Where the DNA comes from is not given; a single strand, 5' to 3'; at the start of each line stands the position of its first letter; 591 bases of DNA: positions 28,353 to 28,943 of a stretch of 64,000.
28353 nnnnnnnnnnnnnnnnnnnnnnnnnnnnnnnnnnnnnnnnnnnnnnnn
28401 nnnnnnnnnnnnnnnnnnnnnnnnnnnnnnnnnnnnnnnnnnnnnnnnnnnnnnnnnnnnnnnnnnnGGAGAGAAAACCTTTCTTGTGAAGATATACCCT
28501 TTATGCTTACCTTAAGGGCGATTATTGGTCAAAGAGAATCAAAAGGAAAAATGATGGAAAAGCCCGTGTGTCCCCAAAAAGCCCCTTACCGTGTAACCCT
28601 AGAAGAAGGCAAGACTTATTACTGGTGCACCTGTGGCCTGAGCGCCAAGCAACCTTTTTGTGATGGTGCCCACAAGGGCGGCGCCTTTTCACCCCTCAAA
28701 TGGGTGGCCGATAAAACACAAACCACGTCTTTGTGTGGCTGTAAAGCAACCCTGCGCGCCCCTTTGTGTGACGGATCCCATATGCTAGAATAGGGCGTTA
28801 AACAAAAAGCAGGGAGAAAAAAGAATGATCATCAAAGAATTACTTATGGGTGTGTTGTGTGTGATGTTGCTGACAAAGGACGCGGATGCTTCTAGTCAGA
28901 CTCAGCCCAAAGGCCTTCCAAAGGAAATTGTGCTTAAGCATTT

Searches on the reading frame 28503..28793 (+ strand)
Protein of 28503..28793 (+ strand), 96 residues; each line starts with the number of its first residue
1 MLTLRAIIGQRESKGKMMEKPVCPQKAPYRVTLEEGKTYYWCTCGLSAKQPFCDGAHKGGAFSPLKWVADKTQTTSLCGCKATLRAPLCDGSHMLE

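Call 47: search_protein_families(library=pfam, proteins=[window:28503-28793:+], max_evalue=0.00001)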
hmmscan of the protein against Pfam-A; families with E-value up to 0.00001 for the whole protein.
window:28503-28793:+ (96 aa): 1 family
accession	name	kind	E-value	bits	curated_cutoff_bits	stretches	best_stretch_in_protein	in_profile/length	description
PF09360.15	zf-CDGSH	-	1.7e-16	60.6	29.5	1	31-58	20-48/48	Iron-binding zinc finger CDGSH type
